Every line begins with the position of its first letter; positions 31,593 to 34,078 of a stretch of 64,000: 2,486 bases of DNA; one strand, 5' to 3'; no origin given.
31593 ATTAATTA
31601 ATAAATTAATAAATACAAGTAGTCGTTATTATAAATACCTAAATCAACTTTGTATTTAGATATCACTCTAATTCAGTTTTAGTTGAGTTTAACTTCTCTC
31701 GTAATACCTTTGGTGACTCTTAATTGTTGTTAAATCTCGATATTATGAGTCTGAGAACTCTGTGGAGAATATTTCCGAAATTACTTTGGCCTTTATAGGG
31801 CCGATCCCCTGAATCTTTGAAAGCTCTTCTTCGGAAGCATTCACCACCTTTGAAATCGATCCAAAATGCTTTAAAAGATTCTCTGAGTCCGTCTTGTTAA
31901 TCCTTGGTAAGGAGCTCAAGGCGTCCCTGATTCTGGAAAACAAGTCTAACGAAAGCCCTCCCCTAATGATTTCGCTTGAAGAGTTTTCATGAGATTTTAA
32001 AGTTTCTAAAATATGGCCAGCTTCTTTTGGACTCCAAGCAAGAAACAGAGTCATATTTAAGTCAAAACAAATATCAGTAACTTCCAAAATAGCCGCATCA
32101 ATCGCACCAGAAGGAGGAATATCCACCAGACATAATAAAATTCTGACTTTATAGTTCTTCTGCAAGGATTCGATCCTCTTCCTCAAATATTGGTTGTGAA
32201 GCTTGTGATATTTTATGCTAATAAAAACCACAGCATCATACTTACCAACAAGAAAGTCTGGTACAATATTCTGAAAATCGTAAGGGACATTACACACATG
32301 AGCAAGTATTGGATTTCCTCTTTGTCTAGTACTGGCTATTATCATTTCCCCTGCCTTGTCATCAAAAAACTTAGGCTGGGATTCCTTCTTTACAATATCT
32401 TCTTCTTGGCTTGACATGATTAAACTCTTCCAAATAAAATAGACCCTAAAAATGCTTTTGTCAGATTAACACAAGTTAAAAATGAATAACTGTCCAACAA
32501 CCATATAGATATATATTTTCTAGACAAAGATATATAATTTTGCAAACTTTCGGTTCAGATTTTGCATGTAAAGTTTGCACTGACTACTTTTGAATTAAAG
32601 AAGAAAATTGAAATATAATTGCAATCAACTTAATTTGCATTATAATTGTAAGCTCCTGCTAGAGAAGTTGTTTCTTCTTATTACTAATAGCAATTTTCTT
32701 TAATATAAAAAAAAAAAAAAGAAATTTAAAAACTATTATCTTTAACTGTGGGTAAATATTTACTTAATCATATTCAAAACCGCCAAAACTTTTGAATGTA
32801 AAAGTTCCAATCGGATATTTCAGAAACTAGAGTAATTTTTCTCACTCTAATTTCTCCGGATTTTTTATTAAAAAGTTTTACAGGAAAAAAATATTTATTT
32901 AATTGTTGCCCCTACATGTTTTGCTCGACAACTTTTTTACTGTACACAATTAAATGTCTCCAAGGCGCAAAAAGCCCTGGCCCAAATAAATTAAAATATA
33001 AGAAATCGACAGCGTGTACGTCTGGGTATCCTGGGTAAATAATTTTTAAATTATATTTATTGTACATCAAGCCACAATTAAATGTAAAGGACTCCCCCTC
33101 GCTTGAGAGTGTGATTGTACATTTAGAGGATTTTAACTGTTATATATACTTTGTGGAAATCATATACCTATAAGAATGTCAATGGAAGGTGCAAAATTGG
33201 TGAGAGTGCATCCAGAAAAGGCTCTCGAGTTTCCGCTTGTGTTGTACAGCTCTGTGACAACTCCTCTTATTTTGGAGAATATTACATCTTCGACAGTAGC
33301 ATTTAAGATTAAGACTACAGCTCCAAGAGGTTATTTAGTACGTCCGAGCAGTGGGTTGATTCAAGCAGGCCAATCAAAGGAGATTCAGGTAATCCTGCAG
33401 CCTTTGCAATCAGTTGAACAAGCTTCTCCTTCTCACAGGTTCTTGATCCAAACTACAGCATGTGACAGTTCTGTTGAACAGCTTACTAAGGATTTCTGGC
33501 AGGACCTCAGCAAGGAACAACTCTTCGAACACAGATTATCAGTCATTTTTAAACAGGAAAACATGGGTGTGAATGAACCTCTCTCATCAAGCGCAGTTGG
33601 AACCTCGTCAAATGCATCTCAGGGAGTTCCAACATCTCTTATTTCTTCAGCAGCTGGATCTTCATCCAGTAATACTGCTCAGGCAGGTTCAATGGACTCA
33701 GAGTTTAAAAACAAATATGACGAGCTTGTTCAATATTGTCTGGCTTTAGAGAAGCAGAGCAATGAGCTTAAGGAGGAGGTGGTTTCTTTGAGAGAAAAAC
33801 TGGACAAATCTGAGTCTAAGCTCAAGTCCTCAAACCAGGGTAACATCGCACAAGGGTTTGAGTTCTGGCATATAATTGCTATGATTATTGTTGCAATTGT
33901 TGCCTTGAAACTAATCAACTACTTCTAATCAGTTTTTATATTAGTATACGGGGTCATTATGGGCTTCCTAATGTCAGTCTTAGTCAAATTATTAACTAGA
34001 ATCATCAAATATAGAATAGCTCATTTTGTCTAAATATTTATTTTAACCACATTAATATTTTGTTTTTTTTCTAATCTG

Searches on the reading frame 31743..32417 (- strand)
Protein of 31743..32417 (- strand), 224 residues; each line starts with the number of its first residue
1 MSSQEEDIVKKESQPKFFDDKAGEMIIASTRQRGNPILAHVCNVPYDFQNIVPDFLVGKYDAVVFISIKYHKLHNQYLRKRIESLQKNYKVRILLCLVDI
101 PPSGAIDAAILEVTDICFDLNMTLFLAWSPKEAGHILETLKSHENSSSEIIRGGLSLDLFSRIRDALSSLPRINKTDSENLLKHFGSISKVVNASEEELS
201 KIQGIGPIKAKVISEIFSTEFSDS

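Call 63: search_protein_families(library=pfam, proteins=[window:31743-32417:-])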
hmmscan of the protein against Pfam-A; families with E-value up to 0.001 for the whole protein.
window:31743-32417:- (224 aa): 4 families
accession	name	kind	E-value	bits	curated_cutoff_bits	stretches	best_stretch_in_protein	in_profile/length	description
PF03834.20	Rad10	-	5.2e-37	126.7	28.1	1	25-141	1-115/115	Binding domain of DNA repair protein Ercc1 (rad10/Swi10)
PF14520.12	HHH_5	-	1.1e-08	35.9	27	1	166-211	3-49/57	Helix-hairpin-helix domain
PF12826.13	HHH_2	-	3e-08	34.1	27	1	171-220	9-58/64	Helix-hairpin-helix motif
PF00633.29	HHH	-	3.6e-06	27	24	1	188-214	2-28/30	Helix-hairpin-helix motif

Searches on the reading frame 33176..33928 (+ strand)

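Call 63: search_protein_families(library=pfam, proteins=[window:33176-33928:+])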
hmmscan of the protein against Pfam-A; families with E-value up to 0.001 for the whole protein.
window:33176-33928:+ (250 aa): 2 families
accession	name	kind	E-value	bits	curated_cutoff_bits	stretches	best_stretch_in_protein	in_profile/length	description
PF00635.32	Motile_Sperm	-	1.9e-23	82.9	25.9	1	9-110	2-106/109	MSP (Major sperm protein) domain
PF22544.2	HYDIN_VesB_CFA65-like_Ig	-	0.00021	21.9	25.5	0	25-83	19-78/100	HYDIN/CFA65/VesB-like, Ig-like domain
